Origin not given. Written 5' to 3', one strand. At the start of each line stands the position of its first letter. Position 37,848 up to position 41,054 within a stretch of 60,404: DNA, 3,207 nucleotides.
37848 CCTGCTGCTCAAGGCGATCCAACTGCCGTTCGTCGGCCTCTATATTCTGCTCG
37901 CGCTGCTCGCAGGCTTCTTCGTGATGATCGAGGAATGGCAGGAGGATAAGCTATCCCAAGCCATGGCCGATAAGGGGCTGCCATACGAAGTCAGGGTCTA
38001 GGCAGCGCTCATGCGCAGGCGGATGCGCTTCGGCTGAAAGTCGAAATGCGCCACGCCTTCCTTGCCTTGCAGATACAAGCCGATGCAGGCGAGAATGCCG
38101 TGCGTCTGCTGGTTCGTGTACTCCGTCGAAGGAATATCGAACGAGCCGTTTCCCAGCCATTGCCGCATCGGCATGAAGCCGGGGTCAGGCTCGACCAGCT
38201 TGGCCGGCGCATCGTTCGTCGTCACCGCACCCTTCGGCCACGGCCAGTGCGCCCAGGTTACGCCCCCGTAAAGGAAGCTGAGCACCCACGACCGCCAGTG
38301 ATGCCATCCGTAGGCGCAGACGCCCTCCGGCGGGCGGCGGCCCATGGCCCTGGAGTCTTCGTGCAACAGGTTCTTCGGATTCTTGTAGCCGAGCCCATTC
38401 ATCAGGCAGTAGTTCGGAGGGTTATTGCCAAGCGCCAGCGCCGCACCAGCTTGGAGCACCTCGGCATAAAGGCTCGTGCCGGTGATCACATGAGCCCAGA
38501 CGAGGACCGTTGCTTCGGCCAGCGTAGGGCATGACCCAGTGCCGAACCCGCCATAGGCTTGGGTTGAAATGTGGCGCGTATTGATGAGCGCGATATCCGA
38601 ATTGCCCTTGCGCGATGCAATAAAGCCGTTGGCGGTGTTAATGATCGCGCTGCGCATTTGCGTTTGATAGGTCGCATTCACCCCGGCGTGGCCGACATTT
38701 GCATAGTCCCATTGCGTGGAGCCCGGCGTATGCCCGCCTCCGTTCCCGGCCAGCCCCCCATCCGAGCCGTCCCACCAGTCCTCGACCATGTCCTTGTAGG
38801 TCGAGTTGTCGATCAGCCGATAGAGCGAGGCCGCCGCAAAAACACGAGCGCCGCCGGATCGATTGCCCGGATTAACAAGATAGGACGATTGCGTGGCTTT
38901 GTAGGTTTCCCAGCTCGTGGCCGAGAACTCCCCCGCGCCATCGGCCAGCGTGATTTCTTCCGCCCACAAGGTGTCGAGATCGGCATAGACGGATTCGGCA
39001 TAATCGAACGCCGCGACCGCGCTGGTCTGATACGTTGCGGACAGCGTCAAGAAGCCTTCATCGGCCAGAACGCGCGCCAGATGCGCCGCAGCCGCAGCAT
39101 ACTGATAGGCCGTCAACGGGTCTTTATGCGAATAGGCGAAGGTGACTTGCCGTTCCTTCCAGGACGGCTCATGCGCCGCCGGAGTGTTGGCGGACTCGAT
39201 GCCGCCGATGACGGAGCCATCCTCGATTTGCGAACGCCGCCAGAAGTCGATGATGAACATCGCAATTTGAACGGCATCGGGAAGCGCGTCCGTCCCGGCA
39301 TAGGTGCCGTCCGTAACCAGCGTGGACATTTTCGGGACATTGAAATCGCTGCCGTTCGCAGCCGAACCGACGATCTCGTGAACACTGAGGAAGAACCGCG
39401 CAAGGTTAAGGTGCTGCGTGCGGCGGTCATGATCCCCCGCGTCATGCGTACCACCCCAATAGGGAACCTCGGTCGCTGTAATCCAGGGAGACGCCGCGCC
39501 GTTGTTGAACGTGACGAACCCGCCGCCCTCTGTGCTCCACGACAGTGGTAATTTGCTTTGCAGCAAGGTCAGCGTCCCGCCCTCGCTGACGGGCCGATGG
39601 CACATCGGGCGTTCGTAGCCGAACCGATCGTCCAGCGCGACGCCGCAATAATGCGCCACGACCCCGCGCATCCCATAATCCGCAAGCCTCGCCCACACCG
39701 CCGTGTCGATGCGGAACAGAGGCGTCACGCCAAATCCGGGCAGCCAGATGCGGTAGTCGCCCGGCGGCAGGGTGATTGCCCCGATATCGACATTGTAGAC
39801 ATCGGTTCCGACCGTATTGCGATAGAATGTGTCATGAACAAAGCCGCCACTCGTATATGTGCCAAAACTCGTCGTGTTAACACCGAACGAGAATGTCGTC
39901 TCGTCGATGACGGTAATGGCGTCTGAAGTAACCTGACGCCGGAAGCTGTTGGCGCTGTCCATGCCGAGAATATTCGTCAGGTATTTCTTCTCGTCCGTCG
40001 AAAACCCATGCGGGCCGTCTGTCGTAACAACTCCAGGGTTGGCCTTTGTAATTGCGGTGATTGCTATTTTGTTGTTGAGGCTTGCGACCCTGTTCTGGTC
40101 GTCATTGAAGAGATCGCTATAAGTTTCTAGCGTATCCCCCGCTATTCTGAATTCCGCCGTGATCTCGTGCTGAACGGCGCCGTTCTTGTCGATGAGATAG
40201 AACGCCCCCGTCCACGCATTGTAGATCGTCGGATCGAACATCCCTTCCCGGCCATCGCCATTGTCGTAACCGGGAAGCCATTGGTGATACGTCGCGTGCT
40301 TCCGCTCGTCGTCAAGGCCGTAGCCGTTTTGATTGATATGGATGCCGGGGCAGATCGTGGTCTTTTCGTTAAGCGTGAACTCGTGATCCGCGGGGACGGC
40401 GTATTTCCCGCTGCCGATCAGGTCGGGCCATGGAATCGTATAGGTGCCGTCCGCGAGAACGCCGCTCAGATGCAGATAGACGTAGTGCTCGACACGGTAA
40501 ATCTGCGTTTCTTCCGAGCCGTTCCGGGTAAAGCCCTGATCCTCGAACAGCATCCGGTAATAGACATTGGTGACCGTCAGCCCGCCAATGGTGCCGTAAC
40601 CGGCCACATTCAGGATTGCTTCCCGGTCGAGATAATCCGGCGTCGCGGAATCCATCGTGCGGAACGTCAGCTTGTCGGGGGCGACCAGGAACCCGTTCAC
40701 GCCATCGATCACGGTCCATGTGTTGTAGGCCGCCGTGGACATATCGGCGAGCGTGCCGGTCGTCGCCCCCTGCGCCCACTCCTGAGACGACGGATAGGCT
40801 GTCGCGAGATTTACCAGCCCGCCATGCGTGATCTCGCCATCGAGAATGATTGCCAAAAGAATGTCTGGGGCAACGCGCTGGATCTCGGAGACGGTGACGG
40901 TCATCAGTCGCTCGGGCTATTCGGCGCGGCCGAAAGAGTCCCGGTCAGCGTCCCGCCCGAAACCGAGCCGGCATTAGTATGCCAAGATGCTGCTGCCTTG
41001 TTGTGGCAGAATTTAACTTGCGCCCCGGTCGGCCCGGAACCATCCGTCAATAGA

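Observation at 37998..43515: GH9-like endoglucanase, an Ig+LamG protein and two unknown proteins sit between head-completion and tail-completion genes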

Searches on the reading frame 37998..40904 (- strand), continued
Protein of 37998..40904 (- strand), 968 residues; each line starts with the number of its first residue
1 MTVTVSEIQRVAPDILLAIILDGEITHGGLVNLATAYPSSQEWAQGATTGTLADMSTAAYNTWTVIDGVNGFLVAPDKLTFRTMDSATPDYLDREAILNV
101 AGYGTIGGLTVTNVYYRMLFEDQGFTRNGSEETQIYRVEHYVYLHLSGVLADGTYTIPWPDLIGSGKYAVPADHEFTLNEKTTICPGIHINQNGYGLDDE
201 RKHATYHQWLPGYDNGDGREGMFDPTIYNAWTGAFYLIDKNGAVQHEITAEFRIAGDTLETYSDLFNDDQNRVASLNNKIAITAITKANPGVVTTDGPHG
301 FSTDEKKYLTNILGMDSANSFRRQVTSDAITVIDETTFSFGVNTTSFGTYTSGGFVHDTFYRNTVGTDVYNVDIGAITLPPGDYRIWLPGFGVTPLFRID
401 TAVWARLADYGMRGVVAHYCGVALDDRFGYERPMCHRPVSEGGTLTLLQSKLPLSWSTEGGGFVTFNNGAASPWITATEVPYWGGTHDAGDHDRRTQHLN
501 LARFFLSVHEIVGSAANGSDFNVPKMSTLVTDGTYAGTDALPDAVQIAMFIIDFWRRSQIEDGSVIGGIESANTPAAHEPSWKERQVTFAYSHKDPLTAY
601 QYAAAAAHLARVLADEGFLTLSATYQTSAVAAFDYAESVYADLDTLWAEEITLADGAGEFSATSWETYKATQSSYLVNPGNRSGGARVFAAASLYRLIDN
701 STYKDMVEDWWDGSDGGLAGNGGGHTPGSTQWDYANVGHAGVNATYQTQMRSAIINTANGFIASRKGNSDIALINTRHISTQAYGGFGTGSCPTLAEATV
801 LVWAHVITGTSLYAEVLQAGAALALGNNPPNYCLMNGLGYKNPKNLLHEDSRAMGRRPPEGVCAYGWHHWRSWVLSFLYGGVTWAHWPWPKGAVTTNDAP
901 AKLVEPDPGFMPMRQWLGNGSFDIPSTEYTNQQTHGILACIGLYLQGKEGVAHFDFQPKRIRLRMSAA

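Call 74: fold_search(model_id=the predicted structure, library=pdb)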
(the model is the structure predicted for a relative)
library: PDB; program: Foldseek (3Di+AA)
matches with E <= 10: 449; with E <= 0.001: 53
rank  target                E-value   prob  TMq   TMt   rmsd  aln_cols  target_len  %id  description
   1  3x17_A                2.8e-21  1.00  0.45  0.76   7.1       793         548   16  Crystal structure of metagenome-derived glycoside hydrolase family 9 endoglucanase (released 2015-01-21)
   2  1ut9                  1.9e-20  1.00  0.45  0.69   7.3       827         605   14  Structural Basis for the Exocellulase Activity of the Cellobiohydrolase CbhA from C. thermocellum (released 2004-02-12)
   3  6dht                  2.9e-20  1.00  0.46  0.78   8.6       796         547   13  Bacteroides ovatus GH9 Bacova_02649 (released 2019-04-03)
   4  1rq5_A                1.2e-18  1.00  0.46  0.71   7.1       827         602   14  Structural Basis for the Exocellulase Activity of the Cellobiohydrolase CbhA from C. thermocellum (released 2004-03-30)
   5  5u2o                  1.0e-17  1.00  0.42  0.72   6.3       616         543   18  Crystal structure of Zn-binding triple mutant of GH family 9 endoglucanase J30 (released 2018-05-30)
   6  1clc                  2.5e-17  1.00  0.44  0.75   7.3       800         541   12  THREE-DIMENSIONAL STRUCTURE OF ENDOGLUCANASE D AT 1.9 ANGSTROMS RESOLUTION (released 1995-06-03)
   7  4cj1_A                3.5e-17  1.00  0.44  0.74   6.8       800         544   13  Crystal structure of CelD in complex with affitin H3 (released 2014-05-21)
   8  4cj0_A                3.8e-17  1.00  0.44  0.76   6.5       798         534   13  Crystal structure of CelD in complex with affitin E12 (released 2014-05-21)
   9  5u0h                  1.9e-16  1.00  0.42  0.71   6.4       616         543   17  Crystal structure of GH family 9 endoglucanase J30 (released 2018-05-30)
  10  3gzk                  2.1e-16  1.00  0.45  0.78   7.0       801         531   12  Structure of A. Acidocaldarius Cellulase CelA (released 2009-10-13)
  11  3rx5_A                2.2e-16  1.00  0.45  0.79   7.7       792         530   12  structure of AaCel9A in complex with cellotriose-like isofagomine (released 2011-08-24)
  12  5e2j_B                4.5e-16  1.00  0.45  0.79   7.2       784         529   14  Crystal structure of single mutant thermostable endoglucanase (D468A) from Alicyclobacillus acidocaldarius (released 2016-02-03)
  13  3ez8                  5.7e-16  1.00  0.41  0.73   5.4       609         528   14  Crystal Structure of endoglucanase Cel9A from the thermoacidophilic Alicyclobacillus acidocaldarius (released 2009-08-04)
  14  5e2j_A                4.9e-15  1.00  0.44  0.77   7.6       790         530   13  Crystal structure of single mutant thermostable endoglucanase (D468A) from Alicyclobacillus acidocaldarius (released 2016-02-03)
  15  5dgr_B                1.6e-13  1.00  0.38  0.61   8.6       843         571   12  Crystal structure of GH9 exo-beta-D-glucosaminidase PBPRA0520, glucosamine complex (released 2015-12-09)
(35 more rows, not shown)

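Call 75: fold_search(model_id=the predicted structure, library=viral)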
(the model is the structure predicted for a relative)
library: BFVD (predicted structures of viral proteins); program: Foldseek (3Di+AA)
matches with E <= 10: 313; with E <= 0.001: 3
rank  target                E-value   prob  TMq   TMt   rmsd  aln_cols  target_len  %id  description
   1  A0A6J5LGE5            1.5e-04  1.00  0.08  0.09  18.3       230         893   17  Ubiquitin-activating enzyme E1, FCCH domain containing protein [uncultured Caudovirales phage]
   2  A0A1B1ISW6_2          2.7e-04  0.98  0.09  0.10  21.7       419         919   12  (no name in the UniProt tables at hand)
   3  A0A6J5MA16            3.3e-04  0.98  0.10  0.18  18.9       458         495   14  Uncharacterized protein [uncultured Caudovirales phage]
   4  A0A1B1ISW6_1          1.3e-03  0.80  0.09  0.09  34.2       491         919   14  (no name in the UniProt tables at hand)
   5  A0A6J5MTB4            1.4e-03  1.00  0.08  0.17  13.3       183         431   13  Uncharacterized protein [uncultured Caudovirales phage]
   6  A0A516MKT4            1.5e-03  0.89  0.10  0.13  26.5       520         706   15  (no name in the UniProt tables at hand)
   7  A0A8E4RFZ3            1.7e-03  0.41  0.12  0.09  27.8       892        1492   11  Putative long tail fiber protein [Alteromonas phage vB_AmeP_R8W]
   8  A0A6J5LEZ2            2.0e-03  0.90  0.07  0.06  23.7       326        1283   15  Uncharacterized protein [uncultured Caudovirales phage]
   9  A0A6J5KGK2            2.2e-03  0.94  0.08  0.21  23.0       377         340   11  Uncharacterized protein [uncultured Caudovirales phage]
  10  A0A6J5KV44            2.4e-03  1.00  0.08  0.59   2.3        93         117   24  Uncharacterized protein [uncultured Caudovirales phage]
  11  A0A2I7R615            2.9e-03  1.00  0.08  0.09   2.2        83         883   26  (no name in the UniProt tables at hand)
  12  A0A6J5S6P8            3.2e-03  1.00  0.07  0.49  14.4       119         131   21  Uncharacterized protein [uncultured Caudovirales phage]
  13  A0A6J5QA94            4.7e-03  1.00  0.07  0.22  14.2       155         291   16  Uncharacterized protein [uncultured Caudovirales phage]
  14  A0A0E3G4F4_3          4.7e-03  0.63  0.08  0.06  22.8       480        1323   11  Uncharacterized protein [Synechococcus phage ACG-2014f]
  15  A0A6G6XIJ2            5.1e-03  0.47  0.09  0.07  27.2       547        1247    8  (no name in the UniProt tables at hand)
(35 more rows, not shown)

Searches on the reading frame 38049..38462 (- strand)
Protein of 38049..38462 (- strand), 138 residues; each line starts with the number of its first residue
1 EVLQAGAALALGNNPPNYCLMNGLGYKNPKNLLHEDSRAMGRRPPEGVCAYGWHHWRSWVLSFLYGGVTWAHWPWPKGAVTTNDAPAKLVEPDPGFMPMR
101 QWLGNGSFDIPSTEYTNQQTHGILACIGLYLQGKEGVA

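Call 123: search_solved_structures(query=A7, max_evalue=10, show_alignments=4)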
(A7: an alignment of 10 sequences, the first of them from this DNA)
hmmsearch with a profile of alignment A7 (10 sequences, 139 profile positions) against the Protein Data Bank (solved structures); distinct sequences matched with E-value up to 10: 7.
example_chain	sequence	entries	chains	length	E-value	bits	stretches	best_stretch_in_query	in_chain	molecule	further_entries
5e2j_A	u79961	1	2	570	4.8e-06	29.6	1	2-54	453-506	Endoglucanase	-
3ez8_A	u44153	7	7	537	1.8e-05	27.7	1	2-54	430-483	Cellulase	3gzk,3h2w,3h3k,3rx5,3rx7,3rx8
6dht_A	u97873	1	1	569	0.00049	23.1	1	7-54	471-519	Xyloglucan-specific endo-beta-1,4-glucanase BoGH9A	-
3x17_B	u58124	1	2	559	0.2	14.6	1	5-54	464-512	Endoglucanase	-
6gdt_A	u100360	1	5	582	0.67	12.9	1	4-50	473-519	Endoglucanase-related protein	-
5u2o_A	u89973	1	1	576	1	12.3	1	10-49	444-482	J30 CCH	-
5u0h_A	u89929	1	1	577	1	12.3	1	10-49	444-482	J30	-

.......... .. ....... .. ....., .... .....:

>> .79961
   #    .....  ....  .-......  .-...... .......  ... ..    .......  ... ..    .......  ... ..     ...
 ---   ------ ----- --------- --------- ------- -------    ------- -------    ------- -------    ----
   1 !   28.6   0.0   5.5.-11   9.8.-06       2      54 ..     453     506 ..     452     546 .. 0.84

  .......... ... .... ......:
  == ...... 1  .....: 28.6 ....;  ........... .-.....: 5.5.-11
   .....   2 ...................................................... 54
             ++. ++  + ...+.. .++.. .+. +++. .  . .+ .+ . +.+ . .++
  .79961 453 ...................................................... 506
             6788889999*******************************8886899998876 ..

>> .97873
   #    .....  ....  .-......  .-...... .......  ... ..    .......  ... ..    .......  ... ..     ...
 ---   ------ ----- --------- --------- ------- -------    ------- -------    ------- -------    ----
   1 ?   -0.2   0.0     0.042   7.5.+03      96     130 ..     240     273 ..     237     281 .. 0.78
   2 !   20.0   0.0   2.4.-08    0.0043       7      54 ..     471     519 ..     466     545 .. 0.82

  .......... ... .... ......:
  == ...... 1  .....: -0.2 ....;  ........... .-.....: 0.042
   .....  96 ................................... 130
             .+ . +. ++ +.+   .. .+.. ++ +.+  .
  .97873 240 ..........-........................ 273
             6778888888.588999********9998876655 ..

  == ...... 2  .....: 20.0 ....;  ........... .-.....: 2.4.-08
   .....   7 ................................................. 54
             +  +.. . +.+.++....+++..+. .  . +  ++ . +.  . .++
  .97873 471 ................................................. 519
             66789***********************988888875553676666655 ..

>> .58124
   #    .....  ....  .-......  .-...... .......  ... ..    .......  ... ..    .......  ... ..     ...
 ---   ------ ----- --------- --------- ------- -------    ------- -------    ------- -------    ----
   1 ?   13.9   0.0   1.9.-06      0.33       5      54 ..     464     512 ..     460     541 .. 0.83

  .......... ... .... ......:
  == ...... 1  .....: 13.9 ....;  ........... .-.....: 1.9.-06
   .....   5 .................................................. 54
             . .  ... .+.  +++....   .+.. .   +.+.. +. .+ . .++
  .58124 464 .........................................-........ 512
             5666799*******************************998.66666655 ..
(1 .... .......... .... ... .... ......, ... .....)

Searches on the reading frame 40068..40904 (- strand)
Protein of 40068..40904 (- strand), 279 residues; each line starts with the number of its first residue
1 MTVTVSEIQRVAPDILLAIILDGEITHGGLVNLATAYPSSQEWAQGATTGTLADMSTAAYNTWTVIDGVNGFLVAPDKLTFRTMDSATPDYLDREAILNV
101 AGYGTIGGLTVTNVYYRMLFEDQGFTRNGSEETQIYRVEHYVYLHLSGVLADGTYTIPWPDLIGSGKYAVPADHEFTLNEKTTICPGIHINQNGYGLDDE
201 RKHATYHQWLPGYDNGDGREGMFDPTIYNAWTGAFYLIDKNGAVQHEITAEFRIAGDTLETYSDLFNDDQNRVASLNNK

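Call 87: search_protein_families(library=pfam, proteins=[window:40068-40904:-], max_evalue=10)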
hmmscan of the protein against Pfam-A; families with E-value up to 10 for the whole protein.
seq(279 aa): 1 family
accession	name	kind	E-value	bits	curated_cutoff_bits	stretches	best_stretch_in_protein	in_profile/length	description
PF02927.20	CelD_N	-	0.02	16.1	24.6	0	186-206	4-23/86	Cellulase N-terminal ig-like domain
